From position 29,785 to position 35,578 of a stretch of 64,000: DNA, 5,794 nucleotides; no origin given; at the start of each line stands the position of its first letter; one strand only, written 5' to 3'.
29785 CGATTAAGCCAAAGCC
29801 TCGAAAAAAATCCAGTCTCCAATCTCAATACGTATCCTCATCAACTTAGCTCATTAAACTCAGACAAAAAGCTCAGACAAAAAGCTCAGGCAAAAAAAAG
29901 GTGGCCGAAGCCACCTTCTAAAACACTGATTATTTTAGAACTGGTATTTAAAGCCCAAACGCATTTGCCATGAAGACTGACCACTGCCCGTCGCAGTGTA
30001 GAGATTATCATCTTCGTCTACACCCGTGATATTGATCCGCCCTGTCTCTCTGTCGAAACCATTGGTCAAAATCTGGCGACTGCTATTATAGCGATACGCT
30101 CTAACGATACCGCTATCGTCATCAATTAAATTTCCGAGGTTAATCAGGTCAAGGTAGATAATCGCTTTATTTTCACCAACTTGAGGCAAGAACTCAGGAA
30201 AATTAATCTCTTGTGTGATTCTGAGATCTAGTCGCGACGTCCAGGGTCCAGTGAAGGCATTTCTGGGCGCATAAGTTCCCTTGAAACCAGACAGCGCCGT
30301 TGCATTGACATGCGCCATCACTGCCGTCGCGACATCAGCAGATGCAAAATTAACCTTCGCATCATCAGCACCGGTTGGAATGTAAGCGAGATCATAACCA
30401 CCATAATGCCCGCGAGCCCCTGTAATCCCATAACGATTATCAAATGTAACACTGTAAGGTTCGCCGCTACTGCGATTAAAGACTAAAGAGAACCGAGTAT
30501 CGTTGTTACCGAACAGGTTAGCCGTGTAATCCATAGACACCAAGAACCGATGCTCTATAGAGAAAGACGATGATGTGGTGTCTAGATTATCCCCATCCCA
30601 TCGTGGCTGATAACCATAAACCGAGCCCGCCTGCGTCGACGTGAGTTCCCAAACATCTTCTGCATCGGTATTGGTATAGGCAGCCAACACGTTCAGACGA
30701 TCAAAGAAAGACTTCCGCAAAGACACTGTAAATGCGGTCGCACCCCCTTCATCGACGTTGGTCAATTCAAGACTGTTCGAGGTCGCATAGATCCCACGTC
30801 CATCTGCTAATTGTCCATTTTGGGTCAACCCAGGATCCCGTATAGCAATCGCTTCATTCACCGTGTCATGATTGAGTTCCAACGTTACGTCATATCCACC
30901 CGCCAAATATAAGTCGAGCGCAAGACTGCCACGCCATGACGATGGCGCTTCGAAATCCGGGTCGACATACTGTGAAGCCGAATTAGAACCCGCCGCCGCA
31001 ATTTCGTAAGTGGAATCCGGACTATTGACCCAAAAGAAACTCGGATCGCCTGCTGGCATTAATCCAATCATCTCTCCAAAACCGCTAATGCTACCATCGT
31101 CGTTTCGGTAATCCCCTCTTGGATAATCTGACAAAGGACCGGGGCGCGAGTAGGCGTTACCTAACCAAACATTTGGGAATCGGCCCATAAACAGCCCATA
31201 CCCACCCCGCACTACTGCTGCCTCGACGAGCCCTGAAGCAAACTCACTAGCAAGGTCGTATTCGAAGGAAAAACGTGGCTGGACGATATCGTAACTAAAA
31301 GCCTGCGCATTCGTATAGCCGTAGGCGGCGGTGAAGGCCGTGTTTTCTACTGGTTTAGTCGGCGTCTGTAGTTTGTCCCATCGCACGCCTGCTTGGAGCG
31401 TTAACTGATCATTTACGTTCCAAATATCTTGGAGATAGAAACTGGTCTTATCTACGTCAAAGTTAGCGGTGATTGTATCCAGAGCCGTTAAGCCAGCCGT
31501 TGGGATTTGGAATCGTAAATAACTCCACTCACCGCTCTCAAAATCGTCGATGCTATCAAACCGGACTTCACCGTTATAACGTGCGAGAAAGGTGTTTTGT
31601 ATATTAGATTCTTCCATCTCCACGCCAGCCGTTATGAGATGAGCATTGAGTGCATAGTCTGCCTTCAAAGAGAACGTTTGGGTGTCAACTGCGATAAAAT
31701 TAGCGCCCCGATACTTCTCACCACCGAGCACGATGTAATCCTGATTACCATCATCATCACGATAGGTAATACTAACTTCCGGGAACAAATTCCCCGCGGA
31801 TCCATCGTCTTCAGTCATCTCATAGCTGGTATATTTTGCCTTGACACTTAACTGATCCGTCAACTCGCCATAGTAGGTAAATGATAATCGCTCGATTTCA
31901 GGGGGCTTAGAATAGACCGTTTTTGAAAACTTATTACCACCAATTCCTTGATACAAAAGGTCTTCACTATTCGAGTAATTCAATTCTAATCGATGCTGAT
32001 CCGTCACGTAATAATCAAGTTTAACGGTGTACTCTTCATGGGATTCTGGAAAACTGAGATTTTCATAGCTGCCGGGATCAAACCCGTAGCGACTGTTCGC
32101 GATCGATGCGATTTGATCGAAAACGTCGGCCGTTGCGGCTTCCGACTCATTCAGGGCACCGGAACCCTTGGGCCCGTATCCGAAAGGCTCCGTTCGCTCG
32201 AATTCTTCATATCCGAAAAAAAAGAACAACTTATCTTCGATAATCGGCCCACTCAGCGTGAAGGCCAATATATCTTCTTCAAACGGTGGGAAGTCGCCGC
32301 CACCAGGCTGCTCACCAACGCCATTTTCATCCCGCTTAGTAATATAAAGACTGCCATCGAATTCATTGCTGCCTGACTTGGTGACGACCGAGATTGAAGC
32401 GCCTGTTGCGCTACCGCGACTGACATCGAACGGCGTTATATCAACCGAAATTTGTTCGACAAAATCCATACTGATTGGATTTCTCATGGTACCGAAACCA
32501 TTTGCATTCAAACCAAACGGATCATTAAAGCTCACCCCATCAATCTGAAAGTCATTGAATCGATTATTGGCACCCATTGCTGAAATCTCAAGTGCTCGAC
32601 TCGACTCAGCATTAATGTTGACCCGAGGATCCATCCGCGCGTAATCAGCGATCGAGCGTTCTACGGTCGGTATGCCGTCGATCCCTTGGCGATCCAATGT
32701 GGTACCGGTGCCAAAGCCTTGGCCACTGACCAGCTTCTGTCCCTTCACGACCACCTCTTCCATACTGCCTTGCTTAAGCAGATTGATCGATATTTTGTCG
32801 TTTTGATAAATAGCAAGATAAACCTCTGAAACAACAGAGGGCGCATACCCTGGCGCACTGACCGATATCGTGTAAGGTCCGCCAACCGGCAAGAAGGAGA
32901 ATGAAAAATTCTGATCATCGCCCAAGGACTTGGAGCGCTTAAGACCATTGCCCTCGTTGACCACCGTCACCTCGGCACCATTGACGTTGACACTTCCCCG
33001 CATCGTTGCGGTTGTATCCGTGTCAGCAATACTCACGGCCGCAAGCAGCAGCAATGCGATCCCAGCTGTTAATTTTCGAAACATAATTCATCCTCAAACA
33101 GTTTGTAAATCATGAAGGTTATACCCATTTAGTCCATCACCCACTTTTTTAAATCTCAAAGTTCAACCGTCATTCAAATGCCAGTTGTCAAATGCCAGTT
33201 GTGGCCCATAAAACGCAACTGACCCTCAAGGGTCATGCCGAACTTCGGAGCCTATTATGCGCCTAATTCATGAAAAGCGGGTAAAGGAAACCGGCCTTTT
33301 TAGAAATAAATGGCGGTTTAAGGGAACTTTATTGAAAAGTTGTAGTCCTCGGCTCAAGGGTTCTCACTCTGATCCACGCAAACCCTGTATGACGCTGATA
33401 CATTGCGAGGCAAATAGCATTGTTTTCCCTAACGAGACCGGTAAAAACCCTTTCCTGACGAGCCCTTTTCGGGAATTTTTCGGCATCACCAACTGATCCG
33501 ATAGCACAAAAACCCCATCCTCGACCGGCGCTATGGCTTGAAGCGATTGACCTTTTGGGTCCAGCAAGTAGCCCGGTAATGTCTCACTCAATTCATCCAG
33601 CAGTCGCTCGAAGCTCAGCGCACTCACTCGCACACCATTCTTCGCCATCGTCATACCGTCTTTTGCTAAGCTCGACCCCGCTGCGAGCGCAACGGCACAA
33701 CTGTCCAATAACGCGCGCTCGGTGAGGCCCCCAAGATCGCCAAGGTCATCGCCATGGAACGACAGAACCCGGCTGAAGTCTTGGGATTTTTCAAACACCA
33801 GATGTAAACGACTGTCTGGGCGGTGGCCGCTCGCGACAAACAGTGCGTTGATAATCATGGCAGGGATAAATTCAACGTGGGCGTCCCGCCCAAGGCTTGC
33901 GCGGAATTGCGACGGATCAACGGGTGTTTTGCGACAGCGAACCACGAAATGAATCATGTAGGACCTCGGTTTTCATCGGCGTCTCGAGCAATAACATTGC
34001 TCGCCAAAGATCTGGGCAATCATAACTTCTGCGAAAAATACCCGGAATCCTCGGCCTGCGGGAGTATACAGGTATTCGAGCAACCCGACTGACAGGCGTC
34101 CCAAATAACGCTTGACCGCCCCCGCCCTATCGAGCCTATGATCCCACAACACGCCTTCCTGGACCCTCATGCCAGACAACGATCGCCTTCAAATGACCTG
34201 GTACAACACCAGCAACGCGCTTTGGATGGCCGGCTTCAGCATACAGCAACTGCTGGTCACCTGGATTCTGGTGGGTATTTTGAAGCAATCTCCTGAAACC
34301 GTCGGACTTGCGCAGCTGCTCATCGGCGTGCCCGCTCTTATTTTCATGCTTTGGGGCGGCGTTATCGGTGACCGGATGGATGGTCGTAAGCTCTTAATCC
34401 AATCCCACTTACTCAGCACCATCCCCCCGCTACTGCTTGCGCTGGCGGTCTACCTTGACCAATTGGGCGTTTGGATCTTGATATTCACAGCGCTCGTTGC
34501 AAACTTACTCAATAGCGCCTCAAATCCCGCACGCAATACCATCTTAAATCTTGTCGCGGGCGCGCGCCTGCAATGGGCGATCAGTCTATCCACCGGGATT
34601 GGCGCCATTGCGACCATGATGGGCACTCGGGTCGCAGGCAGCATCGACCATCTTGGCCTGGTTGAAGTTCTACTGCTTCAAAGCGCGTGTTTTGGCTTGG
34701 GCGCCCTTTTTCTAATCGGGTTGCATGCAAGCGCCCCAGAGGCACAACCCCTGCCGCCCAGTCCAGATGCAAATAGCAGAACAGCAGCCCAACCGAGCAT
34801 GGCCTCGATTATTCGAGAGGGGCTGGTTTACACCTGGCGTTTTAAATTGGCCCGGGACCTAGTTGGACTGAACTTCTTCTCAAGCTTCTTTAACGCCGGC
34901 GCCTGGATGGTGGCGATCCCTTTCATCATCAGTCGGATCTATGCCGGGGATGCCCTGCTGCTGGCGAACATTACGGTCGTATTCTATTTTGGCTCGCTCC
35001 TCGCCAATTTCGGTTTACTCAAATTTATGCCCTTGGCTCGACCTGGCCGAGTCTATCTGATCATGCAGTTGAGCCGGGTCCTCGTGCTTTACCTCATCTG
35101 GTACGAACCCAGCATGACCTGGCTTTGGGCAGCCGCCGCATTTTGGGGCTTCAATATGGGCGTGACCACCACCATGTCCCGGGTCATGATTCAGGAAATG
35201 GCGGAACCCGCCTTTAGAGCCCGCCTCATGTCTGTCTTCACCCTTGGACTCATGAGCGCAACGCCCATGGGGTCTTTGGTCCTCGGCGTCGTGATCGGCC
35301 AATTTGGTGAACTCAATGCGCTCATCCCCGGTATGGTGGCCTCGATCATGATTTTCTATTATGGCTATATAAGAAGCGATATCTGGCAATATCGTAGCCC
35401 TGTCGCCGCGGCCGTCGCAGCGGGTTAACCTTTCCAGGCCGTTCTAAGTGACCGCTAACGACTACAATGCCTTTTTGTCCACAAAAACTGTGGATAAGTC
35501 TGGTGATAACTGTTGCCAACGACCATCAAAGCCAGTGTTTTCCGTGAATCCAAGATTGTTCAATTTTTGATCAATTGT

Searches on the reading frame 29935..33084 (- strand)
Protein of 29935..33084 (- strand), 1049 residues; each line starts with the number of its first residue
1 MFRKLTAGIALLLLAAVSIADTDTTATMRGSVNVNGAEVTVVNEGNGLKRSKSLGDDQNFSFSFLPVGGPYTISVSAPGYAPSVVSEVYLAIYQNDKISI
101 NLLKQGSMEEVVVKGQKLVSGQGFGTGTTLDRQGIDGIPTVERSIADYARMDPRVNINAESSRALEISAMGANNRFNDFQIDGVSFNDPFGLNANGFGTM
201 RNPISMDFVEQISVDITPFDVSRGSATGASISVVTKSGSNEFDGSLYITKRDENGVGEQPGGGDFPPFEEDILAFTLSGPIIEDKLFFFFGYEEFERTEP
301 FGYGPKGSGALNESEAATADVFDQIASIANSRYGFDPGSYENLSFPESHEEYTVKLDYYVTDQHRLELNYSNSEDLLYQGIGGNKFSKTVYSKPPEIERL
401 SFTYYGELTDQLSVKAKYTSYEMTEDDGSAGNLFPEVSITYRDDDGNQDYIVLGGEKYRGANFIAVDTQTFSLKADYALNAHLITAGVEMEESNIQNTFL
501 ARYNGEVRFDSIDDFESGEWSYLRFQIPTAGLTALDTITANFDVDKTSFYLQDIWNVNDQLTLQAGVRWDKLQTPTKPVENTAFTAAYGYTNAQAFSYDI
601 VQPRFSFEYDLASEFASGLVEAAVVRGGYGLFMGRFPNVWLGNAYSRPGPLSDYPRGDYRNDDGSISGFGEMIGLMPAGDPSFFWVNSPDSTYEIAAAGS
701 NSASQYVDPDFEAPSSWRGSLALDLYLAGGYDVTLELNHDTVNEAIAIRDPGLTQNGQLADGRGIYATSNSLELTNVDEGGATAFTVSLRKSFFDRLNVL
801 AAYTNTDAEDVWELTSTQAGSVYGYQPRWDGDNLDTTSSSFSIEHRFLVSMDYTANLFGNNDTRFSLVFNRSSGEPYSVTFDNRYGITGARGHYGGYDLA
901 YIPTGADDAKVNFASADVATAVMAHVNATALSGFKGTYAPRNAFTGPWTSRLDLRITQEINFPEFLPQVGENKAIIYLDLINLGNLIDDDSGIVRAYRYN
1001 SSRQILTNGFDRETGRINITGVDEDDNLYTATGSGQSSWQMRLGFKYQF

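Call 14: search_protein_families(library=pfam, proteins=[window:29935-33084:-], max_evalue=0.00001)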
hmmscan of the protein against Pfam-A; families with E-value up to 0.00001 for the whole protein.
window:29935-33084:- (1049 aa): 2 families
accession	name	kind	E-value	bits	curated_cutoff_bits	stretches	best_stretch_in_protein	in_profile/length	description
PF25183.1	OMP_b-brl_4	-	1.7e-33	116.5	30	2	346-962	151-789/838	Outer membrane beta barrel domain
PF13620.12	CarboxypepD_reg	-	8.4e-11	42.5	32.3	1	34-102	14-81/82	Carboxypeptidase regulatory-like domain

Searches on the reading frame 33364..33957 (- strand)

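Call 14: search_protein_families(library=pfam, proteins=[window:33364-33957:-], max_evalue=0.00001)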
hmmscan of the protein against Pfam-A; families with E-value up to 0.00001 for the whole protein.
window:33364-33957:- (197 aa): 1 family
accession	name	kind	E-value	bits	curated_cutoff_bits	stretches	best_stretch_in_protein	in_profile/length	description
PF04013.17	Methyltrn_RNA_2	-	2.8e-27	96.2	25.5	1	1-191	1-190/198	Putative SAM-dependent RNA methyltransferase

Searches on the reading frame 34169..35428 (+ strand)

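Call 14: search_protein_families(library=pfam, proteins=[window:34169-35428:+], max_evalue=0.00001)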
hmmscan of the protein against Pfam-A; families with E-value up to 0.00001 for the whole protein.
window:34169-35428:+ (419 aa): 2 families
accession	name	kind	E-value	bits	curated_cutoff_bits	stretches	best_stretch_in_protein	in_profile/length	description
PF07690.21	MFS_1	-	3.6e-14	52.9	33.4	1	20-203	9-190/347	Major Facilitator Superfamily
PF05977.19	MFS_3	-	1.1e-07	31.2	27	1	20-391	23-382/524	Transmembrane secretion effector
